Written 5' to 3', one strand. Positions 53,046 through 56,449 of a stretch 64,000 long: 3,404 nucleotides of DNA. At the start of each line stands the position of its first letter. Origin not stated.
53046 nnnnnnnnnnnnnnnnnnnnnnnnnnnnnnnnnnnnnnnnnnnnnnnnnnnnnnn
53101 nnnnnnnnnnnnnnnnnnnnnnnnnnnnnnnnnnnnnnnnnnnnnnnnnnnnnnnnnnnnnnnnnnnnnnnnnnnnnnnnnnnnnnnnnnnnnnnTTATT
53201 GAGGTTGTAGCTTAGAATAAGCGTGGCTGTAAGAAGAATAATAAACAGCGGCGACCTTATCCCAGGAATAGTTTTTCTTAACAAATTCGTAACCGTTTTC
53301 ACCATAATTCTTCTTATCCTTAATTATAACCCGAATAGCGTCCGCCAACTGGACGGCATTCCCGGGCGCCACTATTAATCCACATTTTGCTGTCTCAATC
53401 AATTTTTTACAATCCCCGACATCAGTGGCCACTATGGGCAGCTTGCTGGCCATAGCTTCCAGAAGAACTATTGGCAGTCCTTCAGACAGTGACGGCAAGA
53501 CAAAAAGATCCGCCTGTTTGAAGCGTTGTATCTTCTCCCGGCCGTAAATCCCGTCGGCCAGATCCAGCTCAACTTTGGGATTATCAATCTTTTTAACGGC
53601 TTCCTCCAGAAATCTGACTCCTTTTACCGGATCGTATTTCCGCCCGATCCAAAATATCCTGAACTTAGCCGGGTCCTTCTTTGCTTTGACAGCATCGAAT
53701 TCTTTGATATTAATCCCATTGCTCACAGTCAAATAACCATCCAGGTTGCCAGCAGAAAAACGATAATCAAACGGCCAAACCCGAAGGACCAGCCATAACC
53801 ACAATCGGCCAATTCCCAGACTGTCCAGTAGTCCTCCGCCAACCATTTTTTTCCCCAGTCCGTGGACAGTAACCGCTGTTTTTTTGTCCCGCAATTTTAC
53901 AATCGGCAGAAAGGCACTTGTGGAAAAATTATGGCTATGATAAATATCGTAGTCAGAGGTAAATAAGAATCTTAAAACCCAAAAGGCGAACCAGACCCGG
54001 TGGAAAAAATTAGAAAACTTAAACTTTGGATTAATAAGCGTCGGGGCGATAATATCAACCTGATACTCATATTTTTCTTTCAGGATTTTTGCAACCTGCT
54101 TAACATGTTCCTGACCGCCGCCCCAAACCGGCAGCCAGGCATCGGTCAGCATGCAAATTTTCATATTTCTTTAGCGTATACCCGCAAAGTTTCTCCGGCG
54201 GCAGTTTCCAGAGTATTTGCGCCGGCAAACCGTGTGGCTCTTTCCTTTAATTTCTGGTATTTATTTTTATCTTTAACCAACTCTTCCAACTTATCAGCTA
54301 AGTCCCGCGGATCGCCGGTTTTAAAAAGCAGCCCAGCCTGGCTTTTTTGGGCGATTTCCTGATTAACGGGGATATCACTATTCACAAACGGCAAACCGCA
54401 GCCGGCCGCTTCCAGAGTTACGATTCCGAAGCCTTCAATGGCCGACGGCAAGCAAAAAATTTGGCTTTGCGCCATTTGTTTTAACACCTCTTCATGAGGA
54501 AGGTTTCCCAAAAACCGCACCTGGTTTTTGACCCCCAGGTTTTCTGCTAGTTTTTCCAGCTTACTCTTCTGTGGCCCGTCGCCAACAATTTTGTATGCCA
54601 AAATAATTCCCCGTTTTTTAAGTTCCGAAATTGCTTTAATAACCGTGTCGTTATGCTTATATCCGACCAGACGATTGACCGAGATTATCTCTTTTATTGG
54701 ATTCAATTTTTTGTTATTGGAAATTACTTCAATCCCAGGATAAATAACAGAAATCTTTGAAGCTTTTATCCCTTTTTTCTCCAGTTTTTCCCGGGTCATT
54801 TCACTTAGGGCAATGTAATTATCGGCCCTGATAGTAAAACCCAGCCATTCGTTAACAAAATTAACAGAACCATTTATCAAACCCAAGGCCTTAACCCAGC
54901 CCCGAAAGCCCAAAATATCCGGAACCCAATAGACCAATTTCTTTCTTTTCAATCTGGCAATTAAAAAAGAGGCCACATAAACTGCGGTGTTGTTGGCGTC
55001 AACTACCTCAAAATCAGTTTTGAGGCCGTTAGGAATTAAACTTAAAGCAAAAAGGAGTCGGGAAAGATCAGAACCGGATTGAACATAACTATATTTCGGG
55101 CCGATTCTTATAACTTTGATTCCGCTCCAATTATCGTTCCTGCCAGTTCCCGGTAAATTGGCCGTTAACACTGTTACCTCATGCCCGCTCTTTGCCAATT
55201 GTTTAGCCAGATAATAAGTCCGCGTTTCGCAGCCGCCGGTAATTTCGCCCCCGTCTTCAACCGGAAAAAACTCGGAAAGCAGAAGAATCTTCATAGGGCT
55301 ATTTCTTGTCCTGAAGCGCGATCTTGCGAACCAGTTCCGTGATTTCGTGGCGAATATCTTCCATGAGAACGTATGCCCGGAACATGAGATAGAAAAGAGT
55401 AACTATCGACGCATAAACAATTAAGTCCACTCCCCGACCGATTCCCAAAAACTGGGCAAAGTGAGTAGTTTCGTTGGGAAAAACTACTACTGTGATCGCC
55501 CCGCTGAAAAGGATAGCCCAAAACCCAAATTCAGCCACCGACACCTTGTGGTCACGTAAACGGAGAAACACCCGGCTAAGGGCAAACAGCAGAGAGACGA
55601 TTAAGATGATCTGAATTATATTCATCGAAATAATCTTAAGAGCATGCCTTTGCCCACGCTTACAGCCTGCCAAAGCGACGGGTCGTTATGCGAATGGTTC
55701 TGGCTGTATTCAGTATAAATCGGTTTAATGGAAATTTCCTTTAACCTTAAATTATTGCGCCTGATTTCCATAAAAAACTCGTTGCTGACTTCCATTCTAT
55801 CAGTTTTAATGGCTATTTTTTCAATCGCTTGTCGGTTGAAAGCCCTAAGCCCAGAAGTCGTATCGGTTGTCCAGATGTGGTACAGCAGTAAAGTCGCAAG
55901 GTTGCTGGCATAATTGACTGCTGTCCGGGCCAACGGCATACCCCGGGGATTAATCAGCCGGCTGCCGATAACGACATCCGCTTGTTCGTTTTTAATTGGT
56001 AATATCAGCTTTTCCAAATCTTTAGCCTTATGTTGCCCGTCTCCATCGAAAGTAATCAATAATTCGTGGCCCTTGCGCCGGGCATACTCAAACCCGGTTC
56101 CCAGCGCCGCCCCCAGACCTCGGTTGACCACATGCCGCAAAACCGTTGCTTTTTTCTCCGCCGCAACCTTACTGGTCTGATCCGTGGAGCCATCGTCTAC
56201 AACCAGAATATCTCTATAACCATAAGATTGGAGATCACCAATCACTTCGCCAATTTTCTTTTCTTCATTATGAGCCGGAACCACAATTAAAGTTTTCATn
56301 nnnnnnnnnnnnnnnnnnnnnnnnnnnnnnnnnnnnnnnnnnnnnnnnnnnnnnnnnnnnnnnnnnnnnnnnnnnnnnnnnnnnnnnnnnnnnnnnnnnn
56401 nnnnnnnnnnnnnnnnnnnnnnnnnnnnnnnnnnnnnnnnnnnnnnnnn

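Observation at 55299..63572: Three tandem modules pairing DPM1-like GT2 synthases with GT-C transferases, including a PIG-V-like protein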

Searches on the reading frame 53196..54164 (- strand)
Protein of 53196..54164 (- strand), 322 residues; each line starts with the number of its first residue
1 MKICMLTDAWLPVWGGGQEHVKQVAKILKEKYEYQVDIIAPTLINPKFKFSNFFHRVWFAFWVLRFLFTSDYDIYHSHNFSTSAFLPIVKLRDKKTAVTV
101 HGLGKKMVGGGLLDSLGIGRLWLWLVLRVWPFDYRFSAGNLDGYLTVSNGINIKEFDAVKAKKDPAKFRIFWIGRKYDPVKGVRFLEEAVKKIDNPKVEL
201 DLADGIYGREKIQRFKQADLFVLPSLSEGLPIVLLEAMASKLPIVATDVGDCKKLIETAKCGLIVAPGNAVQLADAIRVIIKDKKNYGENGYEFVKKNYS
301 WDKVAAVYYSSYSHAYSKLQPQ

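Call 5: search_protein_families(library=pfam, proteins=[window:53196-54164:-], max_evalue=0.01)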
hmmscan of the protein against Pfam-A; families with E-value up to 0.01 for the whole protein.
window:53196-54164:- (322 aa): 4 families
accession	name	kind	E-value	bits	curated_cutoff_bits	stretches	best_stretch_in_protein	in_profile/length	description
PF13692.12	Glyco_trans_1_4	-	1.3e-23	84.2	27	1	213-283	72-142/142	Glycosyl transferases group 1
PF00534.26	Glycos_transf_1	-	1.1e-22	80.8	26.4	1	210-292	85-170/172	Glycosyl transferases group 1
PF13439.12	Glyco_transf_4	-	3.9e-08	33.9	28.5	1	15-149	2-142/170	Glycosyltransferase Family 4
PF20706.3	GT4-conflict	-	4.1e-05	23.2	26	1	214-248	278-312/385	Family 4 Glycosyltransferase in conflict systems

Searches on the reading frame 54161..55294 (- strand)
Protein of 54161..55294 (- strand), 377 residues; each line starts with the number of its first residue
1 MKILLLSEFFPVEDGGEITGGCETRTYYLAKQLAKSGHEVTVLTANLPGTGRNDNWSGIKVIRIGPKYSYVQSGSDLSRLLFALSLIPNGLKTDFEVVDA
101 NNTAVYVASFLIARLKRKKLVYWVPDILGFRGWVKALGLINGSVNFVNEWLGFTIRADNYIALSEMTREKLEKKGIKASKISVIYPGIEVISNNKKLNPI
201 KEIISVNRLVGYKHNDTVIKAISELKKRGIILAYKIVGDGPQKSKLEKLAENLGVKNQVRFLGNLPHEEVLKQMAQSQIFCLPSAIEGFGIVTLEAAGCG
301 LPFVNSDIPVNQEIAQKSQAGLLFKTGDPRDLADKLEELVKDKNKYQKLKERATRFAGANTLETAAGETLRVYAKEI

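Call 5: search_protein_families(library=pfam, proteins=[window:54161-55294:-], max_evalue=0.01)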
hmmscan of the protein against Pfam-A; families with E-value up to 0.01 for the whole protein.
window:54161-55294:- (377 aa): 6 families
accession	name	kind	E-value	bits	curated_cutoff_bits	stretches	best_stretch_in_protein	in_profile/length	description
PF00534.26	Glycos_transf_1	-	5.1e-40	137.3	26.4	1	201-354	16-170/172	Glycosyl transferases group 1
PF13692.12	Glyco_trans_1_4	-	3.8e-29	102.2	27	1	202-342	3-142/142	Glycosyl transferases group 1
PF13439.12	Glyco_transf_4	-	3e-19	70.1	28.5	1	20-189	2-167/170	Glycosyltransferase Family 4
PF13579.12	Glyco_trans_4_4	-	3.2e-12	47.5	29.7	1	20-187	1-158/158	Glycosyl transferase 4-like domain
PF20706.3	GT4-conflict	-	4.7e-11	42.7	26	1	163-306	157-311/385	Family 4 Glycosyltransferase in conflict systems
PF13524.12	Glyco_trans_1_2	-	8.2e-05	23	25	1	230-355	15-127/144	Glycosyl transferase-like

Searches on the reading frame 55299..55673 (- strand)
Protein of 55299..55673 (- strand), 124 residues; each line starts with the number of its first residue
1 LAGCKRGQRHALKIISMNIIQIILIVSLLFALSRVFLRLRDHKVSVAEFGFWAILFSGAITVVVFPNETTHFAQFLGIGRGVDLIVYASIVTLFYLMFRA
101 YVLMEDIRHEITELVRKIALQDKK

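Call 3: search_protein_families(library=pfam, proteins=[window:55299-55673:-], max_evalue=0.01)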
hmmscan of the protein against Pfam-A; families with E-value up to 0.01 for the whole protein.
window:55299-55673:- (124 aa): 2 families
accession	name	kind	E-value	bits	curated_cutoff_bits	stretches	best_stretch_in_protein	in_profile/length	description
PF10066.14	DUF2304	-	3.6e-24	85.5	25.5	1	19-123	1-105/106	Uncharacterized conserved protein (DUF2304)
PF17336.7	DUF5368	-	0.0027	18.4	25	1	17-93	19-95/112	Family of unknown function (DUF5368)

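Call 6: search_protein_families(library=ncbifam, proteins=[window:55299-55625:-], max_evalue=0.1)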
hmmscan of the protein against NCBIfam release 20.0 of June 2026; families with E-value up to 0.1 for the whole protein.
window:55299-55625:- (108 aa): 1 family
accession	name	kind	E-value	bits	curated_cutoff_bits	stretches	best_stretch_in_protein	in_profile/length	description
NF038012.1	DMT_1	subfamily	0.00032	20.1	50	1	3-49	71-115/276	DMT family transporter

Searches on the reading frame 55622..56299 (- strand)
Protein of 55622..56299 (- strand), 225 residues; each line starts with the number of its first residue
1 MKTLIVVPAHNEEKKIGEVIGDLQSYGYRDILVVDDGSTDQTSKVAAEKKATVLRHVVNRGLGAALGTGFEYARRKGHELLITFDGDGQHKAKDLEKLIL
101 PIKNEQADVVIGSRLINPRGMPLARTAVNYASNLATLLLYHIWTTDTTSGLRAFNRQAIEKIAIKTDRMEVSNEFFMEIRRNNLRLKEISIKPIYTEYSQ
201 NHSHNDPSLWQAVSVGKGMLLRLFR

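Call 3: search_protein_families(library=pfam, proteins=[window:55622-56299:-], max_evalue=0.01)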
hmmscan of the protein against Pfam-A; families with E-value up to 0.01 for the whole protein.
window:55622-56299:- (225 aa): 3 families
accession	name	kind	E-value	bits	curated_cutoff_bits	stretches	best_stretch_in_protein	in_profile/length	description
PF00535.33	Glycos_transf_2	-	4.7e-26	92.2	23.3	1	5-162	2-167/168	Glycosyl transferase family 2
PF13704.12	Glyco_tranf_2_4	-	0.00042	21.2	27.5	1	10-59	1-50/98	Glycosyl transferase family 2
PF10111.15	Glyco_tranf_2_2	-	0.009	16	27.3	0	5-100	2-104/276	Glycosyltransferase like family 2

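Call 6: search_protein_families(library=ncbifam, proteins=[window:55622-56299:-], max_evalue=0.1)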
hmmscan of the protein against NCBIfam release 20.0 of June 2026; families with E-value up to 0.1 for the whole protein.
window:55622-56299:- (225 aa): 20 families
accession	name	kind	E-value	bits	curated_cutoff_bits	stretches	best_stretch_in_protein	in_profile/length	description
NF058614.1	PPMAGASynPpgS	equivalog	2.3e-43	148.2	370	1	4-202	3-205/226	polyprenyl-phospho-N-acetylgalactosaminyl synthase PpgS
TIGR04182.1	glyco_TIGR04182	equivalog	3.1e-33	115.4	325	1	4-192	3-189/293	S-layer glycoprotein N-glycosyltransferase AglJ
NF041391.1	DPhHxTase_Halo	equivalog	6.2e-18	64.6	375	1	9-192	3-182/213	dolichyl-phosphate hexose transferase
TIGR04283.1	glyco_like_mftF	equivalog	2.3e-10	40.4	182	1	5-74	3-72/221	TIGR04283 family arsenosugar biosynthesis glycosyltransferase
TIGR03937.1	PgaC_IcaA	equivalog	4.9e-10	38.9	422.3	1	5-117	49-166/407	poly-beta-1,6-N-acetyl-D-glucosamine synthase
NF047588.1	GlcsyltransPgfSStrep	equivalog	1.2e-09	37.8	500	1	1-164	1-169/308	glycosyltransferase PgfS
TIGR03965.1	mycofact_glyco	equivalog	2.4e-09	36.6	280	1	5-109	78-186/467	mycofactocin biosynthesis glycosyltransferase MftF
NF041865.1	EpsU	equivalog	8.3e-09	34.9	700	1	4-104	42-149/394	exopolysaccharide biosynthesis GT2 family glycosyltransferase EpsU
TIGR03469.1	HpnB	hypoth_equivalog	3.8e-08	32.8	379.25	1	4-110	47-168/386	hopene-associated glycosyltransferase HpnB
NF010496.0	PRK13915.1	equivalog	6.4e-08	32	262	1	5-55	35-90/307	glucosyl-3-phosphoglycerate synthase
NF041875.1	EPS_EpsD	equivalog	1.8e-07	30.9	370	1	5-122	3-126/325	exopolysaccharide biosynthesis glycosyltransferase EpsD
NF007986.1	PRK10714.1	equivalog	2.5e-07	30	529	1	3-192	8-197/316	undecaprenyl-phosphate 4-deoxy-4-formamido-L-arabinose transferase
NF047683.1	TeichurnBiosyTuaG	equivalog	6.1e-07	29.3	400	1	5-126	10-136/252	teichuronic acid biosynthesis protein TuaG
TIGR01556.1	rhamnosyltran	subfamily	2.7e-06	26.8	200.55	1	29-117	22-114/281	rhamnosyltransferase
NF045692.1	OglycostaseCruG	equivalog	5.3e-06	25.6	600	1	4-110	44-160/386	2'-O-glycosyltransferase CruG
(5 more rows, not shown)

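Call 10: search_solved_structures(query=window:55622-56299:-, max_evalue=0.001)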
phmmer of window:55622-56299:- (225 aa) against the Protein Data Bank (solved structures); distinct sequences matched with E-value up to 0.001: 8.
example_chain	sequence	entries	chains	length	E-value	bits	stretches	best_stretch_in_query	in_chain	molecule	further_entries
5mlz_A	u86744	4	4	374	1.6e-10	44.1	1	1-166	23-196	Dolichol monophosphate mannose synthase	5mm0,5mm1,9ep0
9bhc_C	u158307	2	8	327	2.4e-06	30.4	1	2-133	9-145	Undecaprenyl-phosphate 4-deoxy-4-formamido-L-arabinose transferase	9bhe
8vxh_A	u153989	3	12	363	3e-06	30.2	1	2-133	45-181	Undecaprenyl-phosphate 4-deoxy-4-formamido-L-arabinose transferase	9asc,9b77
9hwj_A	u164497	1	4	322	6.8e-06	29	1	2-127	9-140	Undecaprenyl-phosphate 4-deoxy-4-formamido-L-arabinose transferase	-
6p61_A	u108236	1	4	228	9.6e-05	25.2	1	5-74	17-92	Glycosyltransferase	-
5tze_C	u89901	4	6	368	0.0003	23.6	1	1-126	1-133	Glycosyl transferase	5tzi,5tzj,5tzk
5hea_A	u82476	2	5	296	0.00056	22.7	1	5-77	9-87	Putative glycosyltransferase (GalT1)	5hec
5tz8_A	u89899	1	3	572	0.00072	22.4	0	1-126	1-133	Glycosyl transferase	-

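Call 64: search_solved_structures(query=window:55622-56299:-, max_evalue=1e-9, show_alignments=1)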
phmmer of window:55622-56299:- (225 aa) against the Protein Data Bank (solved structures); distinct sequences matched with E-value up to 1e-9: 1.
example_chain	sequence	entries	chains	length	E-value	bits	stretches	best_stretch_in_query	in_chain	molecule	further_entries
5mlz_A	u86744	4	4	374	1.6e-10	44.1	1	1-166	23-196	Dolichol monophosphate mannose synthase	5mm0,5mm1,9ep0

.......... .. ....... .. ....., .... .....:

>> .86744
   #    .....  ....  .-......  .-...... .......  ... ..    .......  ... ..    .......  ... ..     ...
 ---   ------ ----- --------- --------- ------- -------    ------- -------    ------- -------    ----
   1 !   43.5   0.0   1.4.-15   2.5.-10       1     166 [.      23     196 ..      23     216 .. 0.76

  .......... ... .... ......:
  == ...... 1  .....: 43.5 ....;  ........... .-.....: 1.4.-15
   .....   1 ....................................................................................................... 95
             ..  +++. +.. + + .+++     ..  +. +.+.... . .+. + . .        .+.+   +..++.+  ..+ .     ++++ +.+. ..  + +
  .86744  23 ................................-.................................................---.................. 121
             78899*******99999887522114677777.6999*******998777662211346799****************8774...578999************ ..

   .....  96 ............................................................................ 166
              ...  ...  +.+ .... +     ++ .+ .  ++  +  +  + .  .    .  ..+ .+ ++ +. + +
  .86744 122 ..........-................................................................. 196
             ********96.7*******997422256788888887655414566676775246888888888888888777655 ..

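Call 70: list_cluster_members(proteins=[P0121, window:55622-56299:-, window:55299-55625:-])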
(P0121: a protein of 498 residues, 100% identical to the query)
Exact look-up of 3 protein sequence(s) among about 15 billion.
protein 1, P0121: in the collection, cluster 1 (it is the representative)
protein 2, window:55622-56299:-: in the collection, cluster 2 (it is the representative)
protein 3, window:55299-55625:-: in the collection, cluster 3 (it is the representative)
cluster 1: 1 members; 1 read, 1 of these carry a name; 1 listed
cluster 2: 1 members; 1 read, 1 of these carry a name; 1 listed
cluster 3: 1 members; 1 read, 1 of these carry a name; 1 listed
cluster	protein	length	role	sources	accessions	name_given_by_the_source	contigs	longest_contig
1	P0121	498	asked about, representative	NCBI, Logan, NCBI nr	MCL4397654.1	hypothetical protein M1403_01355 [Patescibacteria group bacterium] | hypothetical protein [Patescibacteria group bacterium]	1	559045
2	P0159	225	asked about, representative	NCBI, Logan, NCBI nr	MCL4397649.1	glycosyltransferase family 2 protein [Patescibacteria group bacterium]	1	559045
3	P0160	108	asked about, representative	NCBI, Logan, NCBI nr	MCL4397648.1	DUF2304 family protein [Patescibacteria group bacterium]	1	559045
